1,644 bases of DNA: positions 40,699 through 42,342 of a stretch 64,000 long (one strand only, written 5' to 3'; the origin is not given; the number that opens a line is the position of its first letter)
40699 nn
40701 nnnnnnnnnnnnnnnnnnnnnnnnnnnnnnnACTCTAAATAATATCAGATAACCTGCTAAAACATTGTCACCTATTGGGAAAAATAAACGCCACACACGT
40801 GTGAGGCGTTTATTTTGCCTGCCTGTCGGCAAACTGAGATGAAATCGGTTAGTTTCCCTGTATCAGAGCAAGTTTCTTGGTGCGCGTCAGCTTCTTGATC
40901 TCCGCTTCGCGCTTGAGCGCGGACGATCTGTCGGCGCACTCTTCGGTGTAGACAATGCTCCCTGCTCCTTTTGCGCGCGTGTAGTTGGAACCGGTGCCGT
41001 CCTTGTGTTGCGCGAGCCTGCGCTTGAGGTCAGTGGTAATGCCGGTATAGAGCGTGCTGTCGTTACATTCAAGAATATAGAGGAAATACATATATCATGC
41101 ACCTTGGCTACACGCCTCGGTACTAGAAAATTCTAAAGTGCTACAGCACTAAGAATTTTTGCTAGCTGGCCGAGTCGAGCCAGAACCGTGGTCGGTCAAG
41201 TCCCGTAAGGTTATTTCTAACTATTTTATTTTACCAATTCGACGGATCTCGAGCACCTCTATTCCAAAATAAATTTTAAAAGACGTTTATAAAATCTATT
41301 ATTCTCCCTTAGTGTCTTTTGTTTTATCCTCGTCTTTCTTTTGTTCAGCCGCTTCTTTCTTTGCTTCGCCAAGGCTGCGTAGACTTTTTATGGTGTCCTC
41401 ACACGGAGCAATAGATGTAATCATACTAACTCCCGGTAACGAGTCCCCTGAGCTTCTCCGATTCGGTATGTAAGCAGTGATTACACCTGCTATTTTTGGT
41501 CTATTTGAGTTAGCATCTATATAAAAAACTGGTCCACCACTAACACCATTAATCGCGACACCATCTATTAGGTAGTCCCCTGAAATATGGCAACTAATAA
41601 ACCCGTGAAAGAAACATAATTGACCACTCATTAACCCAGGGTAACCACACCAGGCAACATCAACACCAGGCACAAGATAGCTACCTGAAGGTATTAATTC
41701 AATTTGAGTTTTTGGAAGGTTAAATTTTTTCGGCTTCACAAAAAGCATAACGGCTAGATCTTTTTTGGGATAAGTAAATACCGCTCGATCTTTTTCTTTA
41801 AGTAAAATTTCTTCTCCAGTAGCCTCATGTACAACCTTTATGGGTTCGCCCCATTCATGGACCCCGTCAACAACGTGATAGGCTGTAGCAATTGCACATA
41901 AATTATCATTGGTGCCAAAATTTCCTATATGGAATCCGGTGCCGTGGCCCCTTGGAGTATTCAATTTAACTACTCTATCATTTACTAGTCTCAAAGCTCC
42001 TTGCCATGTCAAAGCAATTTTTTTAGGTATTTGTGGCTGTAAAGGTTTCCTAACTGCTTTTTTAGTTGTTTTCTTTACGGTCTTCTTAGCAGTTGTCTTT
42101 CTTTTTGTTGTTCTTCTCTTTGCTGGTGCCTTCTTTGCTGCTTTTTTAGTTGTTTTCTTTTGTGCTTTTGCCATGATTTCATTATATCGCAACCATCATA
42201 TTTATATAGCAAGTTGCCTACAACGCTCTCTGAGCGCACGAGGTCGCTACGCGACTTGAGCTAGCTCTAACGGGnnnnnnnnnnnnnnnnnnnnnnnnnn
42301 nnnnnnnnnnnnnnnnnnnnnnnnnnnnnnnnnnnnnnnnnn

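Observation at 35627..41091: Sau3AI/MutH-like endonuclease plus m5C methyltransferase followed by an uncharacterised P-loop NTPase, flanked by RadC and GIY-YIG genes: candidate three-gene defence module in an AT-rich islet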

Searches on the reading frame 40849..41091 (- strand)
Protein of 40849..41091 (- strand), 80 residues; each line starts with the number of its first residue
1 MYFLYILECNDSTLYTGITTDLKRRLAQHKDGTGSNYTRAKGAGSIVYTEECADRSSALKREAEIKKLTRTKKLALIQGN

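Call 3: search_protein_families(library=pfam, proteins=[window:40849-41091:-], max_evalue=0.01)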
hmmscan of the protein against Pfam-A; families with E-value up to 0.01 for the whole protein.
window:40849-41091:- (80 aa): 1 family
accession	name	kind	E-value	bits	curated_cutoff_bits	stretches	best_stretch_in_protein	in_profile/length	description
PF01541.30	GIY-YIG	-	1.8e-19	70.2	22.6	1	1-73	1-76/78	GIY-YIG catalytic domain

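Call 4: search_protein_families(library=padloc, proteins=[window:40849-41091:-], max_evalue=0.01)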
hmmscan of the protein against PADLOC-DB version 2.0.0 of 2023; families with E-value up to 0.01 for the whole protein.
window:40849-41091:- (80 aa): 0 families

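Call 5: search_protein_families(library=ncbifam, proteins=[window:40849-41091:-], max_evalue=0.01)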
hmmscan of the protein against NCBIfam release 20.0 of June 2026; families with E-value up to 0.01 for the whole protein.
window:40849-41091:- (80 aa): 0 families

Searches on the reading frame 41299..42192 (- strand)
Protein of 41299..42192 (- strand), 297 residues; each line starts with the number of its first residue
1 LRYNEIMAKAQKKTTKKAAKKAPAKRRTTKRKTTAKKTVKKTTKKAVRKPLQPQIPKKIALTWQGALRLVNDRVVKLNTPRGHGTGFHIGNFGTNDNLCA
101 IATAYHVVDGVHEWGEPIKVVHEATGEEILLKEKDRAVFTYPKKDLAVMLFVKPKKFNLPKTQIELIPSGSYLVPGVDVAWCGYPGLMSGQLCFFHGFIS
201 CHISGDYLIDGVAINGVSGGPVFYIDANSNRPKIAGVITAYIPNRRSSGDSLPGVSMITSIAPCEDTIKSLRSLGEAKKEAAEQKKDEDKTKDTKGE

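Call 3: search_protein_families(library=pfam, proteins=[window:41299-42192:-], max_evalue=0.01)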
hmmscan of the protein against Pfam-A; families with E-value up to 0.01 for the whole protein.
window:41299-42192:- (297 aa): 1 family
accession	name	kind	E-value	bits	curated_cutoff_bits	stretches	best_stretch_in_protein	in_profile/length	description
PF13365.12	Trypsin_2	-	6.1e-07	30.7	27.6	1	84-223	1-135/144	Trypsin-like peptidase domain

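Call 4: search_protein_families(library=padloc, proteins=[window:41299-42192:-], max_evalue=0.01)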
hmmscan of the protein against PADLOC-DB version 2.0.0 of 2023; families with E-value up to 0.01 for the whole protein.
window:41299-42192:- (297 aa): 4 families
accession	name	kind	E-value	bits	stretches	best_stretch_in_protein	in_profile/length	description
PDLC03855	LmuA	-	7.4e-09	33.4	1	72-251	9-182/425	-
PDLC05022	PDC-S45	-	1e-05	22.6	0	79-151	34-115/293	-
PDLC02960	RT-Protease_XI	-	3.6e-05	20.9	1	74-239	340-484/506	single gene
PDLC02959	RT-Protease_XI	-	6.1e-05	20.1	1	74-240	342-488/510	single gene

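Call 5: search_protein_families(library=ncbifam, proteins=[window:41299-42192:-], max_evalue=0.01)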
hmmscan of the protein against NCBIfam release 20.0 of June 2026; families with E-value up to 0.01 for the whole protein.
window:41299-42192:- (297 aa): 0 families
